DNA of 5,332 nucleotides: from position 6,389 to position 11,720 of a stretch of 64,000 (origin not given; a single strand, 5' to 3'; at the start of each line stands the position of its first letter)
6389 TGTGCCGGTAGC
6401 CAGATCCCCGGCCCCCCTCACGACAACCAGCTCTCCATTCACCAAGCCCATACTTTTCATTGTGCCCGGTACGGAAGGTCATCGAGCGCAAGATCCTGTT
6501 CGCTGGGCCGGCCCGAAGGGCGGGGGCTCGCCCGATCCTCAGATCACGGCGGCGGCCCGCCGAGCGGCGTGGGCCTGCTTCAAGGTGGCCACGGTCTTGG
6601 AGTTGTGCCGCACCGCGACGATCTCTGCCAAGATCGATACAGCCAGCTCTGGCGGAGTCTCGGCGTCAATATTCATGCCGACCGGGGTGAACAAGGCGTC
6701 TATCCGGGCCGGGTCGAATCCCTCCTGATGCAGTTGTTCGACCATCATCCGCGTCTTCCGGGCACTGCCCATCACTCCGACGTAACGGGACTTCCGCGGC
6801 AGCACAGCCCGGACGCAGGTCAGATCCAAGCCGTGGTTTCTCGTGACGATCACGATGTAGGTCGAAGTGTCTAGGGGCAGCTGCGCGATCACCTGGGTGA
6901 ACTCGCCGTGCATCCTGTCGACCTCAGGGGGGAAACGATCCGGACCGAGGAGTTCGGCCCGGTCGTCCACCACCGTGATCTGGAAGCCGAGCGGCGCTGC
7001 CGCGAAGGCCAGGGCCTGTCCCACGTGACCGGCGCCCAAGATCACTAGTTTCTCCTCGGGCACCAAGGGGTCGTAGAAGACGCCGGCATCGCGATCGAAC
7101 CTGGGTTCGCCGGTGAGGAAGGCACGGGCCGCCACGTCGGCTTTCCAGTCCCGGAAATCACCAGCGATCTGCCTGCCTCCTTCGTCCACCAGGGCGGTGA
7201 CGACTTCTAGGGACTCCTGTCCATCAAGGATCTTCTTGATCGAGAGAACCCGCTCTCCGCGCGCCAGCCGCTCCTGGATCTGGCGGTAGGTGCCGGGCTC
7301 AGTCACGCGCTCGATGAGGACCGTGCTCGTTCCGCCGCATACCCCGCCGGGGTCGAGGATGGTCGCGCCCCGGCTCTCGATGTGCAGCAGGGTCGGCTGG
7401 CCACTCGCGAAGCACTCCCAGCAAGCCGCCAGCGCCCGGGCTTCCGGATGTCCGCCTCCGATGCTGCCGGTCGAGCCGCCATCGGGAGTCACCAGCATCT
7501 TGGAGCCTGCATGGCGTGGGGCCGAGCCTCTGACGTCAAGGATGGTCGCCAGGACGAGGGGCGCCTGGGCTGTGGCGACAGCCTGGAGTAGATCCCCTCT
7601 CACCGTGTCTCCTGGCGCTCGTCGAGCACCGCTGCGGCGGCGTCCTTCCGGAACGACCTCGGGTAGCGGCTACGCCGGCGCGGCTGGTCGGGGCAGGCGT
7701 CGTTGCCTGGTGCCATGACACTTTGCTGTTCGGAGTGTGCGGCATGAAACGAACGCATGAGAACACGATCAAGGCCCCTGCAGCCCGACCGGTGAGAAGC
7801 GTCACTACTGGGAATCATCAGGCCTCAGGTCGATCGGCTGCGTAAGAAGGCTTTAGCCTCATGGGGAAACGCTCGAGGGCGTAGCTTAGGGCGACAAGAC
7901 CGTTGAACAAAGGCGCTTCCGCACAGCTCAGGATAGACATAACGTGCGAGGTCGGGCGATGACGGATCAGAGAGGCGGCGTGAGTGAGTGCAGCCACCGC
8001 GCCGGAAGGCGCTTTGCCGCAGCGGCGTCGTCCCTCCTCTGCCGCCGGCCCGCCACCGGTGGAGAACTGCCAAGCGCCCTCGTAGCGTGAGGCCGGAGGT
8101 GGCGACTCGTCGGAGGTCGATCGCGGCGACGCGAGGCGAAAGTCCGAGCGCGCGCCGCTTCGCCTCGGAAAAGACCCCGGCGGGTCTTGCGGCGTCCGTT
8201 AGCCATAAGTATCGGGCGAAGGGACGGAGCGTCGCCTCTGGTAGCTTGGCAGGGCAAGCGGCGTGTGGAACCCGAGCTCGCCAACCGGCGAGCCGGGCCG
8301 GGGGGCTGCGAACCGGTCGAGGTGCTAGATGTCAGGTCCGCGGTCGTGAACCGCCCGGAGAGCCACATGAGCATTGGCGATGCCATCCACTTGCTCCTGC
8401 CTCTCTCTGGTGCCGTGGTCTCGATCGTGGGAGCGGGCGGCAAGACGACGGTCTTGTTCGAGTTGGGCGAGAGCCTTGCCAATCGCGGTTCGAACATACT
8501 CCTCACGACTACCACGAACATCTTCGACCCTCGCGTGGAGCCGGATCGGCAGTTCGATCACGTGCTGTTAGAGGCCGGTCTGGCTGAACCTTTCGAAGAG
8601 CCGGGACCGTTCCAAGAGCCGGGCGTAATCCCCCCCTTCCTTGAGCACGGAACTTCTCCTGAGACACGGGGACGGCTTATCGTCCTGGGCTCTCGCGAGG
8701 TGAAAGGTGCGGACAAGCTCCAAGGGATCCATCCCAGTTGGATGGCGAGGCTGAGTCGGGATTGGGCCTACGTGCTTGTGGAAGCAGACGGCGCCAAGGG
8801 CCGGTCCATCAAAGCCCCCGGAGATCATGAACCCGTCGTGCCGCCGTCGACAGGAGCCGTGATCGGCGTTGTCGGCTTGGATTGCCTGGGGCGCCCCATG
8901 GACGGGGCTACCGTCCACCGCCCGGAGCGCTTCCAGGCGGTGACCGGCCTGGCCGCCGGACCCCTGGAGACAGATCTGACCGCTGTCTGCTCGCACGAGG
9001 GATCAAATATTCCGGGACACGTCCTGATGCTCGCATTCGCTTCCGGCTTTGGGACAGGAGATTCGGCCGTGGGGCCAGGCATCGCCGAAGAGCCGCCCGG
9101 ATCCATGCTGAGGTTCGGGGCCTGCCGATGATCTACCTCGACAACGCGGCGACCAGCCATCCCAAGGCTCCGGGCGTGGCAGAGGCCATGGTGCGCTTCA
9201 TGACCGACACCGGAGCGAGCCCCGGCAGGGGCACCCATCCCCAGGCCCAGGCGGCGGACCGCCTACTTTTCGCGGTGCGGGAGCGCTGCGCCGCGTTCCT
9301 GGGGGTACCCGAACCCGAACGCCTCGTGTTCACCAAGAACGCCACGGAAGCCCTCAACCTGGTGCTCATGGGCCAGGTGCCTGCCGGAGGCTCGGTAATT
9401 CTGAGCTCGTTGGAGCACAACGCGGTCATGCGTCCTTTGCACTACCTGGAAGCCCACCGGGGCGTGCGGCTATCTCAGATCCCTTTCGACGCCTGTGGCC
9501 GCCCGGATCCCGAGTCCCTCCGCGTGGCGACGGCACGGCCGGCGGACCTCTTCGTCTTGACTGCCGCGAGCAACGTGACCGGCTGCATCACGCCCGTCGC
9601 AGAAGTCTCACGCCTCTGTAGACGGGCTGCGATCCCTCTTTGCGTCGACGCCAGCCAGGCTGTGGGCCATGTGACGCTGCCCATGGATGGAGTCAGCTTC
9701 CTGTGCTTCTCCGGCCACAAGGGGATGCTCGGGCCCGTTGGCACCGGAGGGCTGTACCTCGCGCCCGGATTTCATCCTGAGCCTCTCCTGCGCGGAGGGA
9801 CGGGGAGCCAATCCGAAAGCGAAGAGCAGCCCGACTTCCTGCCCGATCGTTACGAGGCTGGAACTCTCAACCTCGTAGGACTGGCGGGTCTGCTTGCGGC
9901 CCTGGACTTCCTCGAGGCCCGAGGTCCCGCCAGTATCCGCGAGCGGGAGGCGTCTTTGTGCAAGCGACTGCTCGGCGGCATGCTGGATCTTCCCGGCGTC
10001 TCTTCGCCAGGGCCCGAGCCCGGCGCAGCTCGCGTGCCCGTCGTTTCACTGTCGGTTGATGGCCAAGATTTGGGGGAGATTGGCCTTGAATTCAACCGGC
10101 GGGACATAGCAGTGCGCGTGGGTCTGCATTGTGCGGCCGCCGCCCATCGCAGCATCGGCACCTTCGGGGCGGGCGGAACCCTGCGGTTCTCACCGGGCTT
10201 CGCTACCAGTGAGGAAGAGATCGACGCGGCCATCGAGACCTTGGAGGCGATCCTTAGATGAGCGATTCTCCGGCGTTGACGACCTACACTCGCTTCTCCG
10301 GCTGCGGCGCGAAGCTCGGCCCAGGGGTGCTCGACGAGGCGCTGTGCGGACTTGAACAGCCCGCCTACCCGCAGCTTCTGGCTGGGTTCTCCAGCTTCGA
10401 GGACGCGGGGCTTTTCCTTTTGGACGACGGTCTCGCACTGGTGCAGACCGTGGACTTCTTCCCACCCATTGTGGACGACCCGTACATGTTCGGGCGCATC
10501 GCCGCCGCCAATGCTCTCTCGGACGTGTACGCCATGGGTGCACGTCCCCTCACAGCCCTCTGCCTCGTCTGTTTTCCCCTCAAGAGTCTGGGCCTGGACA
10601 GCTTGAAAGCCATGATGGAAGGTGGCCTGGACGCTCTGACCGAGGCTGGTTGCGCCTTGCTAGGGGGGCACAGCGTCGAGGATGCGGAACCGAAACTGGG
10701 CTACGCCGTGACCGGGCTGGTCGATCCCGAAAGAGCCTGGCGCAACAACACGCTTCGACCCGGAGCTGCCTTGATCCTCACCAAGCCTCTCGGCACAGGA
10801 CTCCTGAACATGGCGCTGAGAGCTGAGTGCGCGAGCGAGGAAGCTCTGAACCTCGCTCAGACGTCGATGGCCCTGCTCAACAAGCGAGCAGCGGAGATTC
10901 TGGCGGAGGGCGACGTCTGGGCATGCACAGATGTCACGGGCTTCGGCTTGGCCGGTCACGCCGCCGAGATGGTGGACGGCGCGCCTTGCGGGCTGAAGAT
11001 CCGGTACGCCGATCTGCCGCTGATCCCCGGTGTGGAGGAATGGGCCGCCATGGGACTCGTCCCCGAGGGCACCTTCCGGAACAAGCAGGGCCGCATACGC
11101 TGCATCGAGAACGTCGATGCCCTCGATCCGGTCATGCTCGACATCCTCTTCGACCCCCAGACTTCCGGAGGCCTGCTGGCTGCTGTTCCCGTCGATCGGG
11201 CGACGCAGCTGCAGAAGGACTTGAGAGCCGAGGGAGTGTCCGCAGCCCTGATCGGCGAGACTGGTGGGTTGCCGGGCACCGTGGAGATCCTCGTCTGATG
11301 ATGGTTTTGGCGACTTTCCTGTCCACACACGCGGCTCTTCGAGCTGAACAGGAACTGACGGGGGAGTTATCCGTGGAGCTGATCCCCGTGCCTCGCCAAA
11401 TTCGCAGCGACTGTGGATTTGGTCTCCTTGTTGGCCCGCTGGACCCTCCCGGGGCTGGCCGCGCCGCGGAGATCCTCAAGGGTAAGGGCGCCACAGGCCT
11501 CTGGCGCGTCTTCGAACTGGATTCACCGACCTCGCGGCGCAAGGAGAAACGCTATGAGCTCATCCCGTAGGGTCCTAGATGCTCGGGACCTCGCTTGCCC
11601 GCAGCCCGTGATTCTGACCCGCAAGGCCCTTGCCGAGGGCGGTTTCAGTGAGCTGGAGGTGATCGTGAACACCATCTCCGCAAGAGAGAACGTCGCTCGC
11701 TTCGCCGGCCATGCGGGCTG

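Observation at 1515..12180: Complete 'selenium-dependent molybdenum hydroxylase' (labile Se cofactor) locus in a high-GC genome, next to an IS element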

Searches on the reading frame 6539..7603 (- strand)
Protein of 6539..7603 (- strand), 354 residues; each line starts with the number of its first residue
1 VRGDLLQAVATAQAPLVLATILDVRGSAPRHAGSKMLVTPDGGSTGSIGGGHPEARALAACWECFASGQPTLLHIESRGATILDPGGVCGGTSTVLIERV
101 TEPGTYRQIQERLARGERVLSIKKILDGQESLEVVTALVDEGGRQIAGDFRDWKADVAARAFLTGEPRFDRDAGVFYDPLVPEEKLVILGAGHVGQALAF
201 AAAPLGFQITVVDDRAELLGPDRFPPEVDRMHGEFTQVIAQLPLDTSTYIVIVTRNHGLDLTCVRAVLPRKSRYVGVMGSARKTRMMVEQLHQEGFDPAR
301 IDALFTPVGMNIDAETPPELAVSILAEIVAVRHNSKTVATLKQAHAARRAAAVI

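Call 3: search_protein_families(library=ncbifam, proteins=[window:6539-7603:-], max_evalue=0.001)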
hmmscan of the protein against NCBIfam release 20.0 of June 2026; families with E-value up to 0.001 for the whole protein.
window:6539-7603:- (354 aa): 4 families
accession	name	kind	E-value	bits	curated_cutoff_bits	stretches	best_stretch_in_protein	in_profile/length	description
NF045664.1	XdhC_rel_AOR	equivalog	3.1e-73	247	350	1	11-333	10-345/346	XdhC family aldehyde oxidoreductase maturation factor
TIGR02964.1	xanthine_xdhC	equivalog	1e-41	143.1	161.6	1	17-329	1-246/246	xanthine dehydrogenase accessory protein XdhC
NF007286.0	PRK09754.1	equivalog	0.0005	18.9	447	1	172-230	133-190/400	phenylpropionate dioxygenase ferredoxin reductase subunit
NF042949.2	3PPDioc_HcaD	equivalog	0.00059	18.7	450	1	171-220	130-179/386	3-phenylpropionate/cinnamic acid dioxygenase ferredoxin--NAD(+) reductase subunit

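Call 4: search_protein_families(library=pfam, proteins=[window:6539-7603:-], max_evalue=0.001)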
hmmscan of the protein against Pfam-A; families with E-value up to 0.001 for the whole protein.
window:6539-7603:- (354 aa): 4 families
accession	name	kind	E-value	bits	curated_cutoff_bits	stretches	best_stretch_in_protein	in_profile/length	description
PF13478.12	XdhC_C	-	1.4e-39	135.9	29.7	1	186-328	1-125/125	XdhC Rossmann domain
PF02625.21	XdhC_CoxI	-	5.2e-22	78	24.3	1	12-75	4-67/68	XdhC and CoxI family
PF22660.2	RS_preATP-grasp-like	-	4.9e-05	24.1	27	0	185-217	3-35/98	Ribonucleotide synthetase preATP-grasp domain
PF07992.20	Pyr_redox_2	-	0.00013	21.9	26.1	1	172-230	132-187/291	Pyridine nucleotide-disulphide oxidoreductase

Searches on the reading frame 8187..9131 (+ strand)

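Call 3: search_protein_families(library=ncbifam, proteins=[window:8187-9131:+], max_evalue=0.001)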
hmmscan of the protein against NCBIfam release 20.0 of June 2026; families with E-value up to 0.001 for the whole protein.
window:8187-9131:+ (314 aa): 1 family
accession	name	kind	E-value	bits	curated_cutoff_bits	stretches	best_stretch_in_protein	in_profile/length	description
TIGR03172.2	TIGR03172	equivalog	1.8e-40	139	73.05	2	163-258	62-155/209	selenium cofactor biosynthesis protein YqeC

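Call 4: search_protein_families(library=pfam, proteins=[window:8187-9131:+], max_evalue=0.001)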
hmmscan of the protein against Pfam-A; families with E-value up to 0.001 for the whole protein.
window:8187-9131:+ (314 aa): 1 family
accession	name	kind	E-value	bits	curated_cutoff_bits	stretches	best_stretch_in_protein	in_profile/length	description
PF19842.5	YqeC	-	4.9e-41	140.8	27.6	1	78-247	1-145/145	YqeC protein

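Call 64: search_protein_families(library=ncbifam, proteins=[window:8367-9131:+], max_evalue=1e-8)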
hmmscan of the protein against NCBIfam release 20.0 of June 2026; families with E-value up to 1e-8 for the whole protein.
window:8367-9131:+ (254 aa): 1 family
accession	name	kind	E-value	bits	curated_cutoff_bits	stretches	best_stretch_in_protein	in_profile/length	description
TIGR03172.2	TIGR03172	equivalog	8.4e-41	140.1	73.05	2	103-198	62-155/209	selenium cofactor biosynthesis protein YqeC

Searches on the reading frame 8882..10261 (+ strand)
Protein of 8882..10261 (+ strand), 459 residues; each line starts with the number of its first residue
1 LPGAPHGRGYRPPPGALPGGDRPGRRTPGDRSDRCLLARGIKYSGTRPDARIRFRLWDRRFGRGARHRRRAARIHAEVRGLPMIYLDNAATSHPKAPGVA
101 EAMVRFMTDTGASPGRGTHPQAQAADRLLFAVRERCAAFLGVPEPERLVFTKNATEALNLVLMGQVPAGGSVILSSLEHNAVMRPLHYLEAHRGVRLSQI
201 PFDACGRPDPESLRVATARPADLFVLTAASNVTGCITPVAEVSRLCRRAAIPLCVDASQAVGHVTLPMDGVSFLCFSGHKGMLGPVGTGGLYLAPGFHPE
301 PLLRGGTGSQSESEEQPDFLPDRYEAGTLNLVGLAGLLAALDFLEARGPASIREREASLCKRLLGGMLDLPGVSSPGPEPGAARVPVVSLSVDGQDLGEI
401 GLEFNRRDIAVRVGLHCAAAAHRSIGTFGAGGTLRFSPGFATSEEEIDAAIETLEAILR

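Call 3: search_protein_families(library=ncbifam, proteins=[window:8882-10261:+], max_evalue=0.001)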
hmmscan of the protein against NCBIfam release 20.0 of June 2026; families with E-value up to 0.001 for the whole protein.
window:8882-10261:+ (459 aa): 19 families
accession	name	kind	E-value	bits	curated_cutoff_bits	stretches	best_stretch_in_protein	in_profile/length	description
TIGR01977.1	am_tr_V_EF2568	hypoth_equivalog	6.1e-107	357.9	377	1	84-457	1-376/376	cysteine desulfurase family protein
NF040779.1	Sec_lyase_SclA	exception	5.9e-86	288.7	525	1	84-458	1-377/378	selenocysteine lyase SclA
TIGR01979.1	sufS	subfamily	5e-66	223.2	475.1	1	75-457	11-398/403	SufS family cysteine desulfurase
NF041166.1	f2_encap_cargo1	exception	3.5e-52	178.4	800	1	74-456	237-622/623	family 2A encapsulin nanocompartment cargo protein cysteine desulfurase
NF006791.0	PRK09295.1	equivalog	1.1e-43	149.9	661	1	74-457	15-401/406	cysteine desulfurase SufS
TIGR03402.1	FeS_nifS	equivalog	9.9e-42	143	530.75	1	84-458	1-370/379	cysteine desulfurase NifS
NF008126.0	PRK10874.1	equivalog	5.9e-34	117.9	607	1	83-456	20-394/401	cysteine desulfurase CsdA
TIGR01976.1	am_tr_V_VC1184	hypoth_equivalog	9.5e-34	117.3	352.35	1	80-454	16-401/401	cysteine desulfurase-like protein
TIGR03392.1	FeS_syn_CsdA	equivalog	2.8e-33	115.7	493.6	1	83-456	17-391/398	cysteine desulfurase CsdA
TIGR03235.1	DNA_S_dndA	equivalog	1.6e-31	109.9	480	1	85-421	1-328/353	cysteine desulfurase DndA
TIGR03403.1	nifS_epsilon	equivalog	1.3e-25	90.1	587.7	1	84-455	1-370/382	NifS family cysteine desulfurase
TIGR04343.1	egtE_PLP_lyase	equivalog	1.4e-25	89.9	400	1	82-454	13-368/370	ergothioneine biosynthesis PLP-dependent enzyme EgtE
TIGR02006.1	IscS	equivalog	2.8e-25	89.2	643.2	1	84-454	5-371/402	IscS subfamily cysteine desulfurase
NF010611.0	PRK14012.1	equivalog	4e-25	88.6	548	1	84-455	7-376/406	IscS subfamily cysteine desulfurase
NF002806.0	PRK02948.1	subfamily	3.5e-23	82.2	304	1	83-458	1-372/381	IscS subfamily cysteine desulfurase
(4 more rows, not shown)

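Call 4: search_protein_families(library=pfam, proteins=[window:8882-10261:+], max_evalue=0.001)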
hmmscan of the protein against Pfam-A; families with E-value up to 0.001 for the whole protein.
window:8882-10261:+ (459 aa): 2 families
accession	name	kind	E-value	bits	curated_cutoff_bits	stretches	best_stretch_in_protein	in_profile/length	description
PF00266.25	Aminotran_5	-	6.5e-71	239.7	21.5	1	84-449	1-370/371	Aminotransferase class-V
PF01212.27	Beta_elim_lyase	-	3.3e-05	23.8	27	1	122-287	27-206/288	Beta-eliminating lyase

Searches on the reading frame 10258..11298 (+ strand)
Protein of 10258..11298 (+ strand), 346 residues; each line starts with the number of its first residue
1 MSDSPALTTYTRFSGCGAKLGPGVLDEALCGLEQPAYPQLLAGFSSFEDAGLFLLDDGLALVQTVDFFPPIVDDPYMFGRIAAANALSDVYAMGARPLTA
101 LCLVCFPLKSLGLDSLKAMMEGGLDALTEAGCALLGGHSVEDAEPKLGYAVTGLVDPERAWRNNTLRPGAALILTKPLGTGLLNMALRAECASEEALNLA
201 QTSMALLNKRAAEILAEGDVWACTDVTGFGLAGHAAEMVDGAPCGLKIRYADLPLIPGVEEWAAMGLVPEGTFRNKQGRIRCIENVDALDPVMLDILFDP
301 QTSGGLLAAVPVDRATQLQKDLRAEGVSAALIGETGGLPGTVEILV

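Call 3: search_protein_families(library=ncbifam, proteins=[window:10258-11298:+], max_evalue=0.001)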
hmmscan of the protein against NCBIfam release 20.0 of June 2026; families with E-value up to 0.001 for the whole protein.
window:10258-11298:+ (346 aa): 13 families
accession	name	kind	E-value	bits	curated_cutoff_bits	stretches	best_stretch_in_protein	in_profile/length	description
TIGR00476.1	selD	equivalog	4.8e-107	357.8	125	1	7-313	2-309/311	selenide, water dikinase SelD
NF002098.0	PRK00943.1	equivalog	8.8e-94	314.2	299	1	3-335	4-334/347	selenide, water dikinase SelD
TIGR04369.1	fusion_not_SelD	hypoth_equivalog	3.7e-44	151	700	1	13-321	355-692/701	oxidoreductase/SelD-related fusion protein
NF010705.0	PRK14105.1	equivalog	2.2e-43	148.5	291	1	6-265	7-280/345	selenide, water dikinase SelD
TIGR01379.1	thiL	equivalog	3.8e-19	68.8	184.15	1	61-264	45-247/320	thiamine-phosphate kinase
NF004351.0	PRK05731.1-4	equivalog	5.9e-12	45.3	324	1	75-259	71-253/321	thiamine-phosphate kinase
TIGR04049.1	AIR_rel_sll0787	hypoth_equivalog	1.8e-11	43.7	321.3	1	49-260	45-248/318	sll0787 family AIR synthase-like protein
TIGR02124.1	hypE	equivalog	7.8e-08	31.7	251.6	1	69-264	56-254/332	hydrogenase expression/formation protein HypE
TIGR03267.1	methan_mark_2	hypoth_equivalog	8.5e-08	31.6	365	1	72-259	70-252/323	methanogenesis marker 2 protein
NF004350.0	PRK05731.1-1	equivalog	4.1e-05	22.6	441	1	60-190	48-173/325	thiamine-phosphate kinase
NF004354.0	PRK05731.2-3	equivalog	8.3e-05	22.1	204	1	85-181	56-150/273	thiamine-phosphate kinase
NF004353.0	PRK05731.2-2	equivalog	9.4e-05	21.6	301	1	48-259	28-231/311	thiamine-phosphate kinase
TIGR01736.1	FGAM_synth_II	equivalog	0.00047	18.6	525.75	0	206-254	233-281/718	phosphoribosylformylglycinamidine synthase subunit PurL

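Call 4: search_protein_families(library=pfam, proteins=[window:10258-11298:+], max_evalue=0.001)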
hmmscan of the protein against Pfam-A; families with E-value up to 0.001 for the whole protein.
window:10258-11298:+ (346 aa): 2 families
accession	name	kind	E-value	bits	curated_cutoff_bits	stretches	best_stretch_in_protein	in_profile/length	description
PF00586.29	AIRS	-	1e-24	87.5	24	1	48-155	2-112/112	AIR synthase related protein, N-terminal domain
PF02769.27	AIRS_C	-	1e-17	65.1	23.1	1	167-337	1-147/156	AIR synthase related protein, C-terminal domain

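Call 11: find_encoding_contigs(protein=window:10258-11298:+, flank=10000, max_places=6)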
Protein window:10258-11298:+ (346 aa): 22 contigs read that carry it; 6 places shown.
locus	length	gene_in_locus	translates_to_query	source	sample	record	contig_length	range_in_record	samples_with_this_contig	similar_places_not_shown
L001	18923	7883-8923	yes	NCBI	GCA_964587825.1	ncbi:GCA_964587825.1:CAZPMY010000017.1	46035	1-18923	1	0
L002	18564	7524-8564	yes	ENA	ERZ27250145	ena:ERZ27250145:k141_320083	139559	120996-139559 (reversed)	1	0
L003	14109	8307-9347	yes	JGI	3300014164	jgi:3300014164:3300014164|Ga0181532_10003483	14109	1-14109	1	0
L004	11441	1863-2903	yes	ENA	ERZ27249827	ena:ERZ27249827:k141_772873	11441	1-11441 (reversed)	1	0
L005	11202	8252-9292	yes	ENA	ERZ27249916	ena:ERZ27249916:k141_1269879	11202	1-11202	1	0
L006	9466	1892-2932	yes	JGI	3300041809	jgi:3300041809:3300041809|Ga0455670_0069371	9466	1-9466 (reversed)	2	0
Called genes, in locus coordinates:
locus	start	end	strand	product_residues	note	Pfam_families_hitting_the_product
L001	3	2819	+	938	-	?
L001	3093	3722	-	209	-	-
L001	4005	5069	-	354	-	PF02625:XdhC_CoxI, PF13478:XdhC_C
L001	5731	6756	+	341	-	PF19842:YqeC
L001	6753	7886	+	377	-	PF00266:Aminotran_5, PF01212:Beta_elim_lyase (faint)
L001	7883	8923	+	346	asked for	PF00586:AIRS, PF02769:AIRS_C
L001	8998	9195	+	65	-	-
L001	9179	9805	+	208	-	PF01206:TusA, PF02635:DsrE (weak)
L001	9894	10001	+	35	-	-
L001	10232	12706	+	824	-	PF00005:ABC_tran, PF13304:AAA_21 (faint), PF01590:GAF (weak), PF13185:GAF_2, PF00512:HisKA, PF02518:HATPase_c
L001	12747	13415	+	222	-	PF00072:Response_reg, PF00486:Trans_reg_C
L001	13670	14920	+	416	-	PF13407:Peripla_BP_4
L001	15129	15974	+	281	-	PF02463:SMC_N (faint), PF00005:ABC_tran, PF13304:AAA_21 (faint)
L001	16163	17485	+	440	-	PF02653:BPD_transp_2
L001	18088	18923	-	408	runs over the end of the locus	PF07992:Pyr_redox_2, PF13738:Pyr_redox_3 (faint), PF00070:Pyr_redox, PF14759:Reductase_C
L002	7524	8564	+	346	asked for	PF00586:AIRS, PF02769:AIRS_C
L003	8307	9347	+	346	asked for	PF00586:AIRS, PF02769:AIRS_C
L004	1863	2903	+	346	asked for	PF00586:AIRS, PF02769:AIRS_C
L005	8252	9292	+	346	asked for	PF00586:AIRS, PF02769:AIRS_C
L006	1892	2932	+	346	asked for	PF00586:AIRS, PF02769:AIRS_C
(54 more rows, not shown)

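Call 64: search_protein_families(library=ncbifam, proteins=[L001:5833-6756:+], max_evalue=1e-8)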
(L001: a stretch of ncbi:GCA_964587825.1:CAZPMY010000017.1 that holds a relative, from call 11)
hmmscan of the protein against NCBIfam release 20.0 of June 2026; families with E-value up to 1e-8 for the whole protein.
L001:5833-6756:+ (307 aa): 1 family
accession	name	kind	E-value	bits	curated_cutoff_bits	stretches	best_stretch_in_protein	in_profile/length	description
TIGR03172.2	TIGR03172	equivalog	5.9e-52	176.5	73.05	2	103-236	62-193/209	selenium cofactor biosynthesis protein YqeC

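Call 70: search_solved_structures(query=L001:5833-6756:+, max_evalue=0.01)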
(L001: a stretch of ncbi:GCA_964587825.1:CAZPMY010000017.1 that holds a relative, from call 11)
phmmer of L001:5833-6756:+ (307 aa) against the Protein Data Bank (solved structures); distinct sequences matched with E-value up to 0.01: 0.

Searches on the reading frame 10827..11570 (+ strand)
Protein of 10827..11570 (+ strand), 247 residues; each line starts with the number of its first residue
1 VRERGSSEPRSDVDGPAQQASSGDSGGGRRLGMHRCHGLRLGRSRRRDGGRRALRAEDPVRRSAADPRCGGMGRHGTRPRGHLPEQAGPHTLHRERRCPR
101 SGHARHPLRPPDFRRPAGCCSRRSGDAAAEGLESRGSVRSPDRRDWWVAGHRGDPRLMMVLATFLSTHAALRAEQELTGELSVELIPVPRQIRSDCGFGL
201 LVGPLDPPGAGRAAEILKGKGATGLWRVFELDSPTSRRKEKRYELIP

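Call 3: search_protein_families(library=ncbifam, proteins=[window:10827-11570:+], max_evalue=0.001)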
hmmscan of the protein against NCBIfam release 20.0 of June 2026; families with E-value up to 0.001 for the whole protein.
window:10827-11570:+ (247 aa): 0 families

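Call 4: search_protein_families(library=pfam, proteins=[window:10827-11570:+], max_evalue=0.001)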
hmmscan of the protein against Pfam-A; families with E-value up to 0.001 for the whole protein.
window:10827-11570:+ (247 aa): 1 family
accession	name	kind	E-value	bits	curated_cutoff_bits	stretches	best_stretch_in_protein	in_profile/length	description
PF11823.13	Se_S_carrier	-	1.6e-11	44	25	1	161-205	3-48/69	Putative Se/S carrier protein-like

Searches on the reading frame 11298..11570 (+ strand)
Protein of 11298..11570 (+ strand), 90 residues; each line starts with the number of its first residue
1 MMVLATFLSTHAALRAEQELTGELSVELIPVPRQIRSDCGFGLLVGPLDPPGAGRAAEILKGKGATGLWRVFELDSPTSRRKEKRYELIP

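Call 40: search_protein_families(library=ncbifam, proteins=[window:11298-11570:+], max_evalue=0.00001)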
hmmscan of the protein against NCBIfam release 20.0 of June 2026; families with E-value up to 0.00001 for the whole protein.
window:11298-11570:+ (90 aa): 0 families

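Call 72: search_solved_structures(query=window:11298-11570:+, max_evalue=0.1)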
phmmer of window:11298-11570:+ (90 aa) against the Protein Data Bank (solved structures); distinct sequences matched with E-value up to 0.1: 0.
